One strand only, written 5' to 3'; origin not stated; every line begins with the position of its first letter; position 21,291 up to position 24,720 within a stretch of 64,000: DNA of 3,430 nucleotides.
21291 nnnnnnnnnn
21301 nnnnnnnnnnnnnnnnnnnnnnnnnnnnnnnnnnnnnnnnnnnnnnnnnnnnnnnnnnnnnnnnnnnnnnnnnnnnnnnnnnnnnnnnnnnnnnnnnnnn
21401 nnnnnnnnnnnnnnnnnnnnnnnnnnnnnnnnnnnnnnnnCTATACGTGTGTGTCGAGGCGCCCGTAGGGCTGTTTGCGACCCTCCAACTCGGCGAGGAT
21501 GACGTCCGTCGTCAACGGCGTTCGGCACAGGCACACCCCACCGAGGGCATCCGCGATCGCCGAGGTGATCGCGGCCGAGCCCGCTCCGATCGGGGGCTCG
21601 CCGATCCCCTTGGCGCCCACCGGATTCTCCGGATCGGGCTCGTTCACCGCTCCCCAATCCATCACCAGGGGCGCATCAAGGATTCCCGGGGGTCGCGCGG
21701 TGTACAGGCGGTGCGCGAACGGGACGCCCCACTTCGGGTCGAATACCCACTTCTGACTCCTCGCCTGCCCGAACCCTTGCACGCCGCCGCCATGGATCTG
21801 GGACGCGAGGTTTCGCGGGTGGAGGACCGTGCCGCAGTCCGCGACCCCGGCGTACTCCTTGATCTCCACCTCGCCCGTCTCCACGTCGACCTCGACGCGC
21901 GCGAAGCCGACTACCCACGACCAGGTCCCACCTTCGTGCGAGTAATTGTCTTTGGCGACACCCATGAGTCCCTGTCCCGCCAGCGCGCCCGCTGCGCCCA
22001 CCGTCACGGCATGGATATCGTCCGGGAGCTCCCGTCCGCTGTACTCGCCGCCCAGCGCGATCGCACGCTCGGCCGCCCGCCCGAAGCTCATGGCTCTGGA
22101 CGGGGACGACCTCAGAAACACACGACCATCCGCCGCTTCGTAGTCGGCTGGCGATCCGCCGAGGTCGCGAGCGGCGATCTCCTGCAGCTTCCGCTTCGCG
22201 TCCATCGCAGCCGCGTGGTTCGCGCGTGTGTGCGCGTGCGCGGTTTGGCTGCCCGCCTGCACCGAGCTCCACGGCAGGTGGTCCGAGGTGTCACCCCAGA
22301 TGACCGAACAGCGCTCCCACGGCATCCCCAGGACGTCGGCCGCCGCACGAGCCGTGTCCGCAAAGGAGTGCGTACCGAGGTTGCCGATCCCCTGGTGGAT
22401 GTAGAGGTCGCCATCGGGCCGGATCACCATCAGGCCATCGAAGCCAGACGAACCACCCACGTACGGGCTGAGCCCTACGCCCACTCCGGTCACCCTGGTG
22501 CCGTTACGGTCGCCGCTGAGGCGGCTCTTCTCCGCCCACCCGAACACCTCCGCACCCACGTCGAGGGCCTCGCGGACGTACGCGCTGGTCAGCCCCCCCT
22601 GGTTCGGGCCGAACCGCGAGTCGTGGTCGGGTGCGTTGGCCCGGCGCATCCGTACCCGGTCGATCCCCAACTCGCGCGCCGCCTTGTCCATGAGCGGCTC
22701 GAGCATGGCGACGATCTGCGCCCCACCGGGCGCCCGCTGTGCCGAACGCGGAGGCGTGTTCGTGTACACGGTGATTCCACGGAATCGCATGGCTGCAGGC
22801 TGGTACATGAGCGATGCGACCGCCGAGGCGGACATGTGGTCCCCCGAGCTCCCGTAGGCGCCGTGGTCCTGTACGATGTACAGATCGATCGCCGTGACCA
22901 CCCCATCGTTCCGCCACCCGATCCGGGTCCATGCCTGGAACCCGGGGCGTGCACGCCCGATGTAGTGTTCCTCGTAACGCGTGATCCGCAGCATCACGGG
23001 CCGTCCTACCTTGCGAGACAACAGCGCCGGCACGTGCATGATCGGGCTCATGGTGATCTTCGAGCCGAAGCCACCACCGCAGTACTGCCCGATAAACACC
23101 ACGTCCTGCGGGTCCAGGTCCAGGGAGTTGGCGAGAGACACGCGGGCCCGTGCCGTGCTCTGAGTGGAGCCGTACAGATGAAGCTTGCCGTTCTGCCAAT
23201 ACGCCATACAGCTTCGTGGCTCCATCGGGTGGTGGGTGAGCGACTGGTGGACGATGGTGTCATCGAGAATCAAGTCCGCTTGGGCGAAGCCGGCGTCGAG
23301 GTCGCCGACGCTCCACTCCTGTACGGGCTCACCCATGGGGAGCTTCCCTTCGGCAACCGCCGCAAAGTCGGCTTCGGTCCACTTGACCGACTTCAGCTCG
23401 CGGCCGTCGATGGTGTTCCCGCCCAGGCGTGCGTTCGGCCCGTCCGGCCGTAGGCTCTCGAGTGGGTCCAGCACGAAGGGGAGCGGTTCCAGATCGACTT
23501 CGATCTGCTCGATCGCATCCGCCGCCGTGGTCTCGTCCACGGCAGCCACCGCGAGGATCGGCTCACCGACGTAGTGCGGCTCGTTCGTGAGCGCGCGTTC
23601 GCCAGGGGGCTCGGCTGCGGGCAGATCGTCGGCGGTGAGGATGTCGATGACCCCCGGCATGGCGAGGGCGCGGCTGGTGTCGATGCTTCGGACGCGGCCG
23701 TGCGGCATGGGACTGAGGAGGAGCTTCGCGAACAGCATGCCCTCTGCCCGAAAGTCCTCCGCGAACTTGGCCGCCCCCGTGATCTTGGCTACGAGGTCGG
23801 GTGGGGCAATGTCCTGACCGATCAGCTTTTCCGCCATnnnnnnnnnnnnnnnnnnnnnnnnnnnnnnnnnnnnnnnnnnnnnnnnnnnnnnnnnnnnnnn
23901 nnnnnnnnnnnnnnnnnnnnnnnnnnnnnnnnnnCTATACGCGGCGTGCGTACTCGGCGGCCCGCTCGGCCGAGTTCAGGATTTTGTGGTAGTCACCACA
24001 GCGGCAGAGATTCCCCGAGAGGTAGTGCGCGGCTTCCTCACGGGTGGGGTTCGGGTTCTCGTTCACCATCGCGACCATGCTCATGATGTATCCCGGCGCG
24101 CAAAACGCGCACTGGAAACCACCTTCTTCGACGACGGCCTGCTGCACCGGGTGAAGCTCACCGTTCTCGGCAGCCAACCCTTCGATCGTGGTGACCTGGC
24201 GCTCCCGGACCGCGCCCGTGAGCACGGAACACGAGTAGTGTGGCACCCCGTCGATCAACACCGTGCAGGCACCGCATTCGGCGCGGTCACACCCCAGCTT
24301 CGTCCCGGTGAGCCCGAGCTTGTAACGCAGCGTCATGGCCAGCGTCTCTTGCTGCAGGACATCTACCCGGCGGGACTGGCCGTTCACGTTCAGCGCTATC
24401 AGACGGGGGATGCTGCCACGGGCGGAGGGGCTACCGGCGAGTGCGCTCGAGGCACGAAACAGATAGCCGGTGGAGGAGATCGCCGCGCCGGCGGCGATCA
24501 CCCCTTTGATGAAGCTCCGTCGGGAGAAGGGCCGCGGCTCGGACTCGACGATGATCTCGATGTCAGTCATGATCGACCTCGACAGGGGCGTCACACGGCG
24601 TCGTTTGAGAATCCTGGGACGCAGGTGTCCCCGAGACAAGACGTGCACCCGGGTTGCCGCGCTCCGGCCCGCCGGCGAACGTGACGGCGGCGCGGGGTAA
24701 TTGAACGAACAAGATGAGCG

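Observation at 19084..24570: Tat-exported Mo-hydroxylase wired to its own di-heme cytochrome b: a candidate quinone-reducing respiratory complex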

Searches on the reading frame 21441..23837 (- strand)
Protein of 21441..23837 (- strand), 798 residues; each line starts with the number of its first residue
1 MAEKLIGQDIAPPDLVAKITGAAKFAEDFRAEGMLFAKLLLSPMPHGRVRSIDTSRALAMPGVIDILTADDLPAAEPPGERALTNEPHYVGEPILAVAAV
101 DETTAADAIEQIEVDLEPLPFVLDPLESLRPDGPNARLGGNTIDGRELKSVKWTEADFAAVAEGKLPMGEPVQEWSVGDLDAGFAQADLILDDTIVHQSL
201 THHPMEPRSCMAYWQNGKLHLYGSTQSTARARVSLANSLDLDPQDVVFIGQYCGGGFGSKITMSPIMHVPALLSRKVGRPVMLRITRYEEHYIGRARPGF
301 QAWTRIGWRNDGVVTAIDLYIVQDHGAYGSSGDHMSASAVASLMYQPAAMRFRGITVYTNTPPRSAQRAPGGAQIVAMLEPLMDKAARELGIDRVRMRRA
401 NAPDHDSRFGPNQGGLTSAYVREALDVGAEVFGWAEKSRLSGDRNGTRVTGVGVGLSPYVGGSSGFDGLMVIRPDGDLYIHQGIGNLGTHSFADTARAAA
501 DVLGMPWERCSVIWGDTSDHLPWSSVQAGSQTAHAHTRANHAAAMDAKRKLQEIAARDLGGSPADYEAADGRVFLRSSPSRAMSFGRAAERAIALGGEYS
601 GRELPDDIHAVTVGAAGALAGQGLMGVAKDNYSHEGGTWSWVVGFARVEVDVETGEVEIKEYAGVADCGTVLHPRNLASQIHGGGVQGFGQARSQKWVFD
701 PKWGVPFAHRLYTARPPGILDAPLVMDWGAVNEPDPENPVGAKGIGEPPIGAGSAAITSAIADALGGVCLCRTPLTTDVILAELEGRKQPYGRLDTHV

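Call 5: search_protein_families(library=pfam, proteins=[window:21441-23837:-], max_evalue=0.01)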
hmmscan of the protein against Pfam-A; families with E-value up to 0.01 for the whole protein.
window:21441-23837:- (798 aa): 3 families
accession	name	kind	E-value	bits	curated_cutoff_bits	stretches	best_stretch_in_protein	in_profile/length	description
PF02738.23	MoCoBD_1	-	1.8e-61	207.8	27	1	173-402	11-244/244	Molybdopterin cofactor-binding domain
PF20256.3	MoCoBD_2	-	4.7e-42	144.9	27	1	430-723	4-283/283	Molybdopterin cofactor-binding domain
PF01315.27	Ald_Xan_dh_C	-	2e-21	76.8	31.3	1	20-120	1-110/110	Aldehyde oxidase and xanthine dehydrogenase, a/b hammerhead domain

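Call 6: search_protein_families(library=ncbifam, proteins=[window:21441-23837:-], max_evalue=0.01)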
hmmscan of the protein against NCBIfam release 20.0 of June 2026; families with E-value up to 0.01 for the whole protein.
window:21441-23837:- (798 aa): 13 families
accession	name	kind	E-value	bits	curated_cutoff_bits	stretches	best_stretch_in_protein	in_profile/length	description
TIGR03194.1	4hydrxCoA_A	equivalog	4.5e-105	352.7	994.55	2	177-782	149-744/746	4-hydroxybenzoyl-CoA reductase subunit alpha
NF043082.1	XdhA_XDHase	equivalog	1.1e-97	328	780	2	6-586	1-580/758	xanthine dehydrogenase subunit XdhA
NF007426.0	PRK09970.1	equivalog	2e-94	317.2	916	2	3-584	3-581/761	xanthine dehydrogenase molybdenum-binding subunit XdhA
NF041018.1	glyceraldDH_alpha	equivalog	8.1e-89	298.9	790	2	173-780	160-740/741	glyceraldehyde dehydrogenase subunit alpha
NF040766.1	CODH_aero_grp5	exception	1.6e-73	248.2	950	2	176-775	164-776/785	aerobic carbon-monoxide dehydrogenase large subunit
NF041671.1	peri_hyde_PaoC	equivalog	6.1e-72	243.1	1180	3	171-589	159-564/735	aldehyde oxidoreductase molybdenum-binding subunit PaoC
TIGR03196.1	pucD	equivalog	9.4e-68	229.3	783.65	1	6-776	3-750/763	xanthine dehydrogenase subunit D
NF045668.1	pterin_aldehy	equivalog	7.5e-57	193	1100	3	181-544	343-711/905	molybdopterin-dependent aldehyde oxidoreductase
TIGR02416.1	CO_dehy_Mo_lg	equivalog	1.2e-55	189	991.15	1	19-768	6-753/770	aerobic carbon-monoxide dehydrogenase large subunit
TIGR03313.1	Se_sel_red_Mo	hypoth_equivalog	3.9e-55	187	1101.9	2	14-569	176-763/951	molybdopterin-dependent oxidoreductase Mo/Fe-S-binding subunit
TIGR03311.1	Se_dep_XDH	equivalog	2.6e-52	178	830.45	2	177-563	314-690/848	selenium-dependent xanthine dehydrogenase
TIGR02965.1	xanthine_xdhB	equivalog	1.9e-48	165.2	849.5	1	18-769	13-733/758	xanthine dehydrogenase molybdopterin binding subunit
TIGR02969.1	mam_aldehyde_ox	subfamily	6.7e-26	90.1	1912.3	2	172-401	712-946/1330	aldehyde oxidase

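Call 16: search_solved_structures(query=window:21441-23837:-, show_alignments=0)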
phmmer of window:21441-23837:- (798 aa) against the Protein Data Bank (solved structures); distinct sequences matched with E-value up to 0.001: 42.
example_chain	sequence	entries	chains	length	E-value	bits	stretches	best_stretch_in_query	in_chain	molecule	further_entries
1rm6_A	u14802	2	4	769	6.2e-57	197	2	177-786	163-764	4-hydroxybenzoyl-CoA reductase alpha subunit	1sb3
5g5h_C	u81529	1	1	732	3.1e-54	188.1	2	170-587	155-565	Aldehyde oxidoreductase molybdenum-binding subunit PaoC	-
5g5g_C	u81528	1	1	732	4.6e-54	187.5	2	170-587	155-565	PUTATIVE XANTHINE DEHYDROGENASE YAGS FAD-BINDING SUBUNIT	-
4zoh_A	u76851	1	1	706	4e-53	184.4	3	173-596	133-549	Putative oxidoreductase molybdopterin-binding subunit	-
5y6q_C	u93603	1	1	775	1.9e-49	172.3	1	162-780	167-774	Aldehyde oxidase large subunit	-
1n5w_B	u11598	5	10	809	7.7e-48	166.9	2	20-580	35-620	Carbon monoxide dehydrogenase large chain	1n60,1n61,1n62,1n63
1zxi_B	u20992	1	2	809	9.7e-48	166.6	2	20-580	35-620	Carbon monoxide dehydrogenase large chain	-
8uem_A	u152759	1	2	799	1.3e-45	159.5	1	19-790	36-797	Carbon monoxide dehydrogenase (Large chain), CoxL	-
1ffu_B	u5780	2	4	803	2.5e-45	158.6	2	19-567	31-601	CUTL, MOLYBDOPROTEIN OF CARBON MONOXIDE DEHYDROGENASE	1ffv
7dqx_A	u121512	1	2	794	1.1e-42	149.8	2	176-787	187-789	6-hydroxypseudooxynicotine dehydrogenase complex subunit gamma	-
1sij_A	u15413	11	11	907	2e-39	139.1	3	181-531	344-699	Aldehyde oxidoreductase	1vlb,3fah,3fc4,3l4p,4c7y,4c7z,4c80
1t3q_B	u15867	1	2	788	1.9e-38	135.9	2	203-787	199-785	quinoline 2-oxidoreductase large subunit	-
3hrd_A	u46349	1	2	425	3.6e-34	121.7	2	172-421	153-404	Nicotinate dehydrogenase large molybdopterin subunit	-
2e1q_A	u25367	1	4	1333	5.7e-32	114.4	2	176-568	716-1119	Xanthine dehydrogenase/oxidase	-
2ckj_A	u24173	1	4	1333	3.8e-31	111.7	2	176-568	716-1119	XANTHINE OXIDOREDUCTASE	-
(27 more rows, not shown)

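Call 29: search_solved_structures(query=window:21441-23837:-, show_alignments=3, max_evalue=1e-50)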
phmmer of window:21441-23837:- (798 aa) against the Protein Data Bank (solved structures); distinct sequences matched with E-value up to 1e-50: 4.
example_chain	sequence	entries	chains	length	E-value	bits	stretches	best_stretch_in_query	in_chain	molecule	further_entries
1rm6_A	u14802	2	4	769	6.2e-57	197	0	177-786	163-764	4-hydroxybenzoyl-CoA reductase alpha subunit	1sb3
5g5h_C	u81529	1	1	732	3.1e-54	188.1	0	170-587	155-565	Aldehyde oxidoreductase molybdenum-binding subunit PaoC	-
5g5g_C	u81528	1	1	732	4.6e-54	187.5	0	170-587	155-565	PUTATIVE XANTHINE DEHYDROGENASE YAGS FAD-BINDING SUBUNIT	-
4zoh_A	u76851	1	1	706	4e-53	184.4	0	173-596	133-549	Putative oxidoreductase molybdopterin-binding subunit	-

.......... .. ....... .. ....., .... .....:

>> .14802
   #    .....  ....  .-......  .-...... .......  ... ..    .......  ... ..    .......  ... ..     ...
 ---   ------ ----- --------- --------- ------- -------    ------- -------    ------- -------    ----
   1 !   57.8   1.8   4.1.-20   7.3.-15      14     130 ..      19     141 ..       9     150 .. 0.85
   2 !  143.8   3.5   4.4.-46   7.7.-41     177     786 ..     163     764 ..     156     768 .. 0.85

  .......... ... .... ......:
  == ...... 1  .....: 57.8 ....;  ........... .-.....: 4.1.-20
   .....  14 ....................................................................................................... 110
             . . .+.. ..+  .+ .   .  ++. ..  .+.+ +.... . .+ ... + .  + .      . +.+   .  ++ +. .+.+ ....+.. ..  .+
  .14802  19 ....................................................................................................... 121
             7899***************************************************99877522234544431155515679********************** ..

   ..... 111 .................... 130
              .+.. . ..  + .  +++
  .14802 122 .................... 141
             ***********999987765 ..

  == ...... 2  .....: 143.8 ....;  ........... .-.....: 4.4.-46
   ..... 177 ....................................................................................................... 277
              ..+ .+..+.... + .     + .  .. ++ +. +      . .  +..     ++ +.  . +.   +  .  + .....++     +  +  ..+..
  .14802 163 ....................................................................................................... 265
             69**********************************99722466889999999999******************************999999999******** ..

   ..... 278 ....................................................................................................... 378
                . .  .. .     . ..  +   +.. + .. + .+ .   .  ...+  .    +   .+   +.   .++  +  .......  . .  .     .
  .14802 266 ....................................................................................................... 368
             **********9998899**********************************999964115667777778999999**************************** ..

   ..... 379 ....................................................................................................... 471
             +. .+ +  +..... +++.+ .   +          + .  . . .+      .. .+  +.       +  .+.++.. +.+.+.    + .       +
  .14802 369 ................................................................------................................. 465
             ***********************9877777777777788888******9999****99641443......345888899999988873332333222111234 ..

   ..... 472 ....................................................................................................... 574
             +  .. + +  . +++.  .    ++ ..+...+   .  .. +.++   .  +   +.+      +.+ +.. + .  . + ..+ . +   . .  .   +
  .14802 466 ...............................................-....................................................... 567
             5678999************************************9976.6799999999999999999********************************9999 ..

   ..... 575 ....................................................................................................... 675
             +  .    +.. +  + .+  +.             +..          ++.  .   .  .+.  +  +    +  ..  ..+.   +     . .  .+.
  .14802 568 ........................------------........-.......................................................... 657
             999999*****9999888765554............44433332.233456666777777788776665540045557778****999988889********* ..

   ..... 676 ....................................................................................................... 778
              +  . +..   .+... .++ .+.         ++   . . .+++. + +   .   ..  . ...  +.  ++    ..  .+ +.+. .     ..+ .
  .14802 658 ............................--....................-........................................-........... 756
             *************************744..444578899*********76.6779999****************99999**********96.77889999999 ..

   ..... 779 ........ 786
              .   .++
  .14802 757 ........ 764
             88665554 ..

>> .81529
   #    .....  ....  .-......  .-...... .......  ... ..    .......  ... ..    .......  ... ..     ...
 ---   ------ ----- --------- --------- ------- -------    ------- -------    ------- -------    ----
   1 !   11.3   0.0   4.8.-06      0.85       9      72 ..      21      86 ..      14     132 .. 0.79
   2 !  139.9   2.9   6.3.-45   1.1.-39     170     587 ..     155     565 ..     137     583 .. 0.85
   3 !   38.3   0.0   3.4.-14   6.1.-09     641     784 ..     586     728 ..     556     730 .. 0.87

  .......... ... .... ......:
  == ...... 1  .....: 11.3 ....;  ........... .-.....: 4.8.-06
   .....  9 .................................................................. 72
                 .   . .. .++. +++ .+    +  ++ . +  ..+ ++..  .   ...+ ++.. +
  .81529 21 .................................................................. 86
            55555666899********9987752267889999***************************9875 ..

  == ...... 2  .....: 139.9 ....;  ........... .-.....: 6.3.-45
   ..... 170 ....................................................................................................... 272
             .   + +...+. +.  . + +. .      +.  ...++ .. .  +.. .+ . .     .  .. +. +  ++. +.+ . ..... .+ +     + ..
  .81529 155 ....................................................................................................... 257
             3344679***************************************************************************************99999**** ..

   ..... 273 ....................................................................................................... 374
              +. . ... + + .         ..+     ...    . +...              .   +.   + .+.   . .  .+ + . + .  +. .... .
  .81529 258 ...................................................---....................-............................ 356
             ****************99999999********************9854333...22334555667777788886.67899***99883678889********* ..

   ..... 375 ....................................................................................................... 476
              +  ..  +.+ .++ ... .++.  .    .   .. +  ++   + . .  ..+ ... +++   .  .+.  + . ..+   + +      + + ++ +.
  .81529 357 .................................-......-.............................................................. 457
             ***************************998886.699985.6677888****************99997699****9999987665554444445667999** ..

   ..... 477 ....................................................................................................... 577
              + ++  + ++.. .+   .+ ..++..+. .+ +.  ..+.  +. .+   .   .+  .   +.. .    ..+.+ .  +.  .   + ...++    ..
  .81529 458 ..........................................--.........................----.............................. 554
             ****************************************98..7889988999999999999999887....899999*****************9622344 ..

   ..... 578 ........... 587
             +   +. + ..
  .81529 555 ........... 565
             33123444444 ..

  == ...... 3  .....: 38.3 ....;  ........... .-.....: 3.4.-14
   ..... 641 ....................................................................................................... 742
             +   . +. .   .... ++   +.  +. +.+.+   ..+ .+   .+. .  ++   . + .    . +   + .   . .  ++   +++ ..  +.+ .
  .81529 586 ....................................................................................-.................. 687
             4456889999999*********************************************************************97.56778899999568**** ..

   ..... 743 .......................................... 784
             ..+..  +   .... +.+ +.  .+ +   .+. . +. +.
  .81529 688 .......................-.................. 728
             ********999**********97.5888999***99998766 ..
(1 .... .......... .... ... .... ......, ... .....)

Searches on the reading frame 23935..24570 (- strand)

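Call 5: search_protein_families(library=pfam, proteins=[window:23935-24570:-], max_evalue=0.01)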
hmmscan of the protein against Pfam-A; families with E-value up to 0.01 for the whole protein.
window:23935-24570:- (211 aa): 4 families
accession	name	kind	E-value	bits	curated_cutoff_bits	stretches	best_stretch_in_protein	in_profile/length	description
PF01799.25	Fer2_2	-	6.8e-29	100.3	30.3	1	128-200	1-73/75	[2Fe-2S] binding domain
PF00111.32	Fer2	-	9.6e-06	25.9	21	1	61-121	2-63/77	2Fe-2S iron-sulfur cluster binding domain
PF13085.11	Fer2_3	-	3.8e-05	24.1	27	1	93-132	51-89/107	2Fe-2S iron-sulfur cluster binding domain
PF10518.14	TAT_signal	-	0.00033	20.9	22.7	1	15-30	2-17/21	TAT (twin-arginine translocation) pathway signal sequence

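Call 6: search_protein_families(library=ncbifam, proteins=[window:23935-24570:-], max_evalue=0.01)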
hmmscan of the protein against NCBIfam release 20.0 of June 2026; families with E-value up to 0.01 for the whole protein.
window:23935-24570:- (211 aa): 14 families
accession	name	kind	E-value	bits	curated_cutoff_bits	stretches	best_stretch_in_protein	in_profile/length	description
NF043084.2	XdhC_XDHase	equivalog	4.6e-47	159.3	217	1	57-205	2-150/151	xanthine dehydrogenase subunit XdhC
TIGR03193.1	4hydroxCoAred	equivalog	3e-46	157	257.8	1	57-205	1-148/148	4-hydroxybenzoyl-CoA reductase subunit gamma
NF041020.1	glyceraldDH_gamma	equivalog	1.4e-44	151.6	290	1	58-206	13-160/164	glyceraldehyde dehydrogenase subunit gamma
TIGR03198.1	pucE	equivalog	6.9e-44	148.9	254.3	1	59-205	5-149/151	xanthine dehydrogenase subunit E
NF045668.1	pterin_aldehy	equivalog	9.4e-43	146.4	1100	1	59-207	4-154/905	molybdopterin-dependent aldehyde oxidoreductase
TIGR02963.1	xanthine_xdhA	equivalog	2.8e-41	141.6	467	1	64-207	7-160/468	xanthine dehydrogenase small subunit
NF008514.0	PRK11433.1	equivalog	2.6e-40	138.2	322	1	15-206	13-215/218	aldehyde dehydrogenase iron-sulfur subunit PaoA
TIGR03311.1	Se_dep_XDH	equivalog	1.9e-32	112.2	830.45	1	61-207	4-146/848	selenium-dependent xanthine dehydrogenase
NF007387.0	PRK09908.1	equivalog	2.5e-31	108.3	212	1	58-202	9-153/159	xanthine dehydrogenase iron sulfur-binding subunit XdhC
TIGR02969.1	mam_aldehyde_ox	subfamily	9.5e-27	92.9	1912.3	1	61-201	6-157/1330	aldehyde oxidase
TIGR03313.1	Se_sel_red_Mo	hypoth_equivalog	2.7e-08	32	1101.9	1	62-205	3-145/951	molybdopterin-dependent oxidoreductase Mo/Fe-S-binding subunit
NF009226.0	PRK12576.1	equivalog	0.0024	17.2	344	1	92-132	58-100/317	succinate dehydrogenase/fumarate reductase iron-sulfur subunit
NF006391.0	PRK08640.1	equivalog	0.0042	16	244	1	93-121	63-91/254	succinate dehydrogenase iron-sulfur subunit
NF010071.0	PRK13552.1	equivalog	0.0052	16.1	264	1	94-127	57-90/241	fumarate reductase iron-sulfur subunit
